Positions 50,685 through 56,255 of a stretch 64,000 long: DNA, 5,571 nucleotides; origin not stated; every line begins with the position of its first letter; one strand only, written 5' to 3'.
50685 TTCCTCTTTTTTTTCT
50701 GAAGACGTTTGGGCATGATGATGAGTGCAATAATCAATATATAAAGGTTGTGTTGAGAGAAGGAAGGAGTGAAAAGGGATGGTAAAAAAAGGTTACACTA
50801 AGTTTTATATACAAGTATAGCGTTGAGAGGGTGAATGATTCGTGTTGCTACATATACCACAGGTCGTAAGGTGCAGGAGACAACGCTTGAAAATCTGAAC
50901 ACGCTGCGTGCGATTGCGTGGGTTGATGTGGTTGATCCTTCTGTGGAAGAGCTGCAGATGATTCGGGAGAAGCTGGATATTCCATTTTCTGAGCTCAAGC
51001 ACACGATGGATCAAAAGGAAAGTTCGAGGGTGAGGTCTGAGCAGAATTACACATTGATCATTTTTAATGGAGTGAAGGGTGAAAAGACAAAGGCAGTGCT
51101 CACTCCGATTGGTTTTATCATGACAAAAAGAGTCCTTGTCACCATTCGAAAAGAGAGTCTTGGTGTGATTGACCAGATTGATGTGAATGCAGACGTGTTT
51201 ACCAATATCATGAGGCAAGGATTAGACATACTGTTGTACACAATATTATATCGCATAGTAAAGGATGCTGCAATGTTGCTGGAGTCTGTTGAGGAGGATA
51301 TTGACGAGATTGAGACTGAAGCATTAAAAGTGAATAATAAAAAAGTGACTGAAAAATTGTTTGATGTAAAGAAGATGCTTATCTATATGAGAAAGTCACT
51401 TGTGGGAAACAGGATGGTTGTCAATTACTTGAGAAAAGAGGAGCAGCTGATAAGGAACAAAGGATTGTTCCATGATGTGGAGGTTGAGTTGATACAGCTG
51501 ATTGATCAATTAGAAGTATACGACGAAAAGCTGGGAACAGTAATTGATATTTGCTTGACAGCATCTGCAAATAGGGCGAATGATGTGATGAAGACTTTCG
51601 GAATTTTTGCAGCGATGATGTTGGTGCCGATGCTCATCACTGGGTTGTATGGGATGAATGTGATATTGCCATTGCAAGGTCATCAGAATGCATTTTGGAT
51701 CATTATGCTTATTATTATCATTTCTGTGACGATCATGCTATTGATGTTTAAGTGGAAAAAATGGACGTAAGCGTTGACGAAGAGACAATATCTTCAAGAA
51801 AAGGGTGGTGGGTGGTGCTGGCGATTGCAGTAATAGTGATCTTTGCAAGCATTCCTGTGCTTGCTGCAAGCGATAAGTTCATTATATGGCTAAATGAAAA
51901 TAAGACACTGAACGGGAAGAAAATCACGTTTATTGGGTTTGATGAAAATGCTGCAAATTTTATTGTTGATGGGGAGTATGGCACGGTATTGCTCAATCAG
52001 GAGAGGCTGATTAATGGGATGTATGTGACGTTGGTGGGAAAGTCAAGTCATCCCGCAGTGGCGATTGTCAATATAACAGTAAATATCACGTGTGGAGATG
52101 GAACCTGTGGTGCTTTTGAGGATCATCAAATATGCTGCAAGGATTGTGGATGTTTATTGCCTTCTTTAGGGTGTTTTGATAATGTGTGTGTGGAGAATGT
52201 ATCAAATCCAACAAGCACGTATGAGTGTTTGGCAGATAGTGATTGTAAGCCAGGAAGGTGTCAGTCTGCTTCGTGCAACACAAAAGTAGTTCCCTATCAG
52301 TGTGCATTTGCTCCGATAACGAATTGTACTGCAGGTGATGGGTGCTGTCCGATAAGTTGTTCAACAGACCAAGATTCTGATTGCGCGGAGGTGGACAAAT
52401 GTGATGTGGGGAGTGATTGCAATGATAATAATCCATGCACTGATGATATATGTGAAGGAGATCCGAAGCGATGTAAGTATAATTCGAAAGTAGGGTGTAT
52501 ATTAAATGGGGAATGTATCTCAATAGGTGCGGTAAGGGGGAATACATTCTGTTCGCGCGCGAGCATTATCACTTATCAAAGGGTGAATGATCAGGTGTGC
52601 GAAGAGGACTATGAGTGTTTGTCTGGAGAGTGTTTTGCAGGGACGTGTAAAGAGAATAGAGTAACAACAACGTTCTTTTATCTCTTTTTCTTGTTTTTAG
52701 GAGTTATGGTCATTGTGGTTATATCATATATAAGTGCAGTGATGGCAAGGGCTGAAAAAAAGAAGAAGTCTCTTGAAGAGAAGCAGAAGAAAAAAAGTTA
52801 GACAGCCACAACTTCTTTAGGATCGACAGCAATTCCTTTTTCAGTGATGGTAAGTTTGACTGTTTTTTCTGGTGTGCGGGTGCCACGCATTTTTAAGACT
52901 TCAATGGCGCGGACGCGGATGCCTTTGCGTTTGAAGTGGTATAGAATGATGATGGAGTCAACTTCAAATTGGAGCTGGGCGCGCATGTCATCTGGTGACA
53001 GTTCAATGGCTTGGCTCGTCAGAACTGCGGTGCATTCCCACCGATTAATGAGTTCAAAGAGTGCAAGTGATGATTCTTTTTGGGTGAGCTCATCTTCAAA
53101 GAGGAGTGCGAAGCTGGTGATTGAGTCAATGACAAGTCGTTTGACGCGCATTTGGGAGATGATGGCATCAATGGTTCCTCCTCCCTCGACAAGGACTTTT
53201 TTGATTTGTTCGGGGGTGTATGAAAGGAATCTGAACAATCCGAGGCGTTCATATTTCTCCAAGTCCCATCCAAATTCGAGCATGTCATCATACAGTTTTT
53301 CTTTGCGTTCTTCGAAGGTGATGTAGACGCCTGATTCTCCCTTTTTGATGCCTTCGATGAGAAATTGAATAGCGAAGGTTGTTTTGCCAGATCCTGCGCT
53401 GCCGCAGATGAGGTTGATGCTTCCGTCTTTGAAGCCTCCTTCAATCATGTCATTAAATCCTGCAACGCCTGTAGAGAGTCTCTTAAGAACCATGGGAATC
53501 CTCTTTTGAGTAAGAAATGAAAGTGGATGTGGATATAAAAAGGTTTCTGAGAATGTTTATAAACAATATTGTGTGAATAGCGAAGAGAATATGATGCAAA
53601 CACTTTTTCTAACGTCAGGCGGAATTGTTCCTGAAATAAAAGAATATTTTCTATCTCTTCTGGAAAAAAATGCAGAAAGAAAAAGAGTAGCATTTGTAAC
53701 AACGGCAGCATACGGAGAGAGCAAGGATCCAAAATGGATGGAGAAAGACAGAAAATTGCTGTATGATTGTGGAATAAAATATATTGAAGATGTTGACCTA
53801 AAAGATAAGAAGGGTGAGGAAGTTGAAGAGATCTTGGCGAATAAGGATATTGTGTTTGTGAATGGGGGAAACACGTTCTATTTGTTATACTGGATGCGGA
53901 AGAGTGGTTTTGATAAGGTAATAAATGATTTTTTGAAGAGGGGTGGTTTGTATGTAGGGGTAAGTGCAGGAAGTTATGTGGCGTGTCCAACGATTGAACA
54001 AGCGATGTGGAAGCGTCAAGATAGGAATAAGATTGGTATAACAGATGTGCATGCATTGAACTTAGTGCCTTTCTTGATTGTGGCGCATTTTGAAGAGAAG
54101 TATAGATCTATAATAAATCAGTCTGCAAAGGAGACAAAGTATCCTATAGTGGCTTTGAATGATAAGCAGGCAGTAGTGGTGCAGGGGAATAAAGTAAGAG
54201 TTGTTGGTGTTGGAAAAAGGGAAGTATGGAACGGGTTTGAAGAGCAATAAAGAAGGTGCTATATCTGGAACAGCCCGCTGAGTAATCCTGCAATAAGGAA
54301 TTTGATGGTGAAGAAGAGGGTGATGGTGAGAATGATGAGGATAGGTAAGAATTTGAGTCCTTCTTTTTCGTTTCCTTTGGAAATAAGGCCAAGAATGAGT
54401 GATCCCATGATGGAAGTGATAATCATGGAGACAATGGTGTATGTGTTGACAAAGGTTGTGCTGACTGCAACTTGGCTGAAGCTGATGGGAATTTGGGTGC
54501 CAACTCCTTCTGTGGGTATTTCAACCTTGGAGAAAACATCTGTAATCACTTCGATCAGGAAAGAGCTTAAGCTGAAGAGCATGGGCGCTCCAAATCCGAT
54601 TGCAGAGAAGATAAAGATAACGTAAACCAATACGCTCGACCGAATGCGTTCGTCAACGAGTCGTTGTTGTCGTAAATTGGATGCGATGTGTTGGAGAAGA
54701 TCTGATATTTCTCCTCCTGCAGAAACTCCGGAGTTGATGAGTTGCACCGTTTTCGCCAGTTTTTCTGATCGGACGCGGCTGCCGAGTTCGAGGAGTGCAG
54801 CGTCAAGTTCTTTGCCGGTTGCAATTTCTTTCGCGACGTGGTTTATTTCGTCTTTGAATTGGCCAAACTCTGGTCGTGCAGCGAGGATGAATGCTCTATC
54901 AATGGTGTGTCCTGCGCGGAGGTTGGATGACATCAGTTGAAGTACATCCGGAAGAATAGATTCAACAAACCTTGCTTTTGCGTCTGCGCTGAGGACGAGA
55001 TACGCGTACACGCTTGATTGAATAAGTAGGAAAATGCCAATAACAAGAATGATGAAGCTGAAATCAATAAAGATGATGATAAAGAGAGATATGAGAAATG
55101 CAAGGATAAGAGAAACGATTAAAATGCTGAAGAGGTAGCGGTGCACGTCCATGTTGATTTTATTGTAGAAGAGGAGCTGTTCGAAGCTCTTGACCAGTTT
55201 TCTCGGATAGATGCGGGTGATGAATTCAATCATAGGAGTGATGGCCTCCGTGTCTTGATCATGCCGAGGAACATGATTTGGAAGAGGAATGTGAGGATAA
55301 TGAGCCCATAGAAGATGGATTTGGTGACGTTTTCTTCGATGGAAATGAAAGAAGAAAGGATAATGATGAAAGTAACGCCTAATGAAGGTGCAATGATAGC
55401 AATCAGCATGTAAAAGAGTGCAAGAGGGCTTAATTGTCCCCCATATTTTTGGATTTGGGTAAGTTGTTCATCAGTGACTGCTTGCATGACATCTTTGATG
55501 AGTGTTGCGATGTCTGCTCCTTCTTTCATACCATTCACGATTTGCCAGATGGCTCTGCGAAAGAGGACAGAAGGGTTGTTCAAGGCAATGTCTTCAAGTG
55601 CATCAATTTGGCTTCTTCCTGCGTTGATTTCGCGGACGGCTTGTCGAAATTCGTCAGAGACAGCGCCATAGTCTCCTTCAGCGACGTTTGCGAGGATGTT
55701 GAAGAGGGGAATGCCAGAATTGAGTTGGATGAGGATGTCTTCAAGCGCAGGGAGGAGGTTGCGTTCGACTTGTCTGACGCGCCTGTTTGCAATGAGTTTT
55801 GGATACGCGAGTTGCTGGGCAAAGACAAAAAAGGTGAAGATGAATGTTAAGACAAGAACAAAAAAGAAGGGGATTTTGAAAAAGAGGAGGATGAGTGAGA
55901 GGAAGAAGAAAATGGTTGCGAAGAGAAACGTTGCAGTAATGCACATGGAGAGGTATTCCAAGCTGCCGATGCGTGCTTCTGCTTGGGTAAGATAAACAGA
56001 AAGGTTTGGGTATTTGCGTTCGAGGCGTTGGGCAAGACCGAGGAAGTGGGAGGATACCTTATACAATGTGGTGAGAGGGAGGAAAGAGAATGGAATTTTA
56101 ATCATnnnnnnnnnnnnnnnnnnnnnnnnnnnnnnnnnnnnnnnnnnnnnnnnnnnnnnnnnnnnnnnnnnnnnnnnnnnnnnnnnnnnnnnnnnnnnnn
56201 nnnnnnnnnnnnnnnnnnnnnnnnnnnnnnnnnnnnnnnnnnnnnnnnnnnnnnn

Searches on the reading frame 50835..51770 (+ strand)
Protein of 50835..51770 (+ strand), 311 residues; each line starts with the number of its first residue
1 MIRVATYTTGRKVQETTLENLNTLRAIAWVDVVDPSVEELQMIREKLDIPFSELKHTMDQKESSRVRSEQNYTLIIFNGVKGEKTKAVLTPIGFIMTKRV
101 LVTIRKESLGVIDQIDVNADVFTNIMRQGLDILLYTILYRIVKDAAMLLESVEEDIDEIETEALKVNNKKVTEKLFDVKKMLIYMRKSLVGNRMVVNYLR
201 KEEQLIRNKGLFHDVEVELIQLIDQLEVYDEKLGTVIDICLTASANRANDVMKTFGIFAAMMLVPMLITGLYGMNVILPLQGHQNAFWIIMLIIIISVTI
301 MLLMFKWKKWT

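Call 46: search_protein_families(library=pfam, proteins=[window:50835-51770:+], max_evalue=0.001)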
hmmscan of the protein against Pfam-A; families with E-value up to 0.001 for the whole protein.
window:50835-51770:+ (311 aa): 1 family
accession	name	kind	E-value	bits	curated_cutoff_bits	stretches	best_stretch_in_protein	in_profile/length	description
PF01544.23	CorA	-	1.4e-53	182.6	27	1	27-307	4-292/292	CorA-like Mg2+ transporter protein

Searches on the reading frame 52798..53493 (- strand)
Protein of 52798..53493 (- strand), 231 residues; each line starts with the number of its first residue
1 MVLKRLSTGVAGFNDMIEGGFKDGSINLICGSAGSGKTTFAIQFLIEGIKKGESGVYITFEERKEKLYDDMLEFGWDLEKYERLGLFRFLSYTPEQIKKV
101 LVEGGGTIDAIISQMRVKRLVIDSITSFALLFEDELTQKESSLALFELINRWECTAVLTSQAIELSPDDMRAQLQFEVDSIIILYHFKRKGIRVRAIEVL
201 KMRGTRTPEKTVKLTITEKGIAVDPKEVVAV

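Call 47: search_protein_families(library=pfam, proteins=[window:52798-53493:-], max_evalue=0.001)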
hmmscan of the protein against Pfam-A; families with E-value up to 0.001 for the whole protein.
window:52798-53493:- (231 aa): 4 families
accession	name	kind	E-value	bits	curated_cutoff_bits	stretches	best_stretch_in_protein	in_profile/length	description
PF06745.19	ATPase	-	1.2e-54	185.5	26.6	1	7-227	2-230/231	KaiC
PF13481.12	AAA_25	-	0.00031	20.9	27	1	14-130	23-157/195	AAA domain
PF03796.21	DnaB_C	-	0.00039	20.3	27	1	6-72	2-68/255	DnaB-like helicase C terminal domain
PF00154.27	RecA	-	0.00095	19.1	27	0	6-72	33-100/262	recA bacterial DNA recombination protein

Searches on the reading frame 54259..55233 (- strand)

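Call 46: search_protein_families(library=pfam, proteins=[window:54259-55233:-], max_evalue=0.001)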
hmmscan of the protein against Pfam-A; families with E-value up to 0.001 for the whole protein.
window:54259-55233:- (324 aa): 1 family
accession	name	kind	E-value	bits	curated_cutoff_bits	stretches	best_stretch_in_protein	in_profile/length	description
PF00482.28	T2SSF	-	1.9e-15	57.3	25.2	1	98-221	2-122/125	Type II secretion system (T2SS), protein F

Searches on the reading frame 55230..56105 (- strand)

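Call 46: search_protein_families(library=pfam, proteins=[window:55230-56105:-], max_evalue=0.001)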
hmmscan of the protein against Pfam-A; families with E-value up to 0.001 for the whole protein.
window:55230-56105:- (291 aa): 2 families
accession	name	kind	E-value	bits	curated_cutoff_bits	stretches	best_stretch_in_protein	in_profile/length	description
PF00482.28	T2SSF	-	3.4e-15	56.6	25.2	1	121-244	2-122/125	Type II secretion system (T2SS), protein F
PF06745.19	ATPase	-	0.00029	20.7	26.6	1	143-220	101-178/231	KaiC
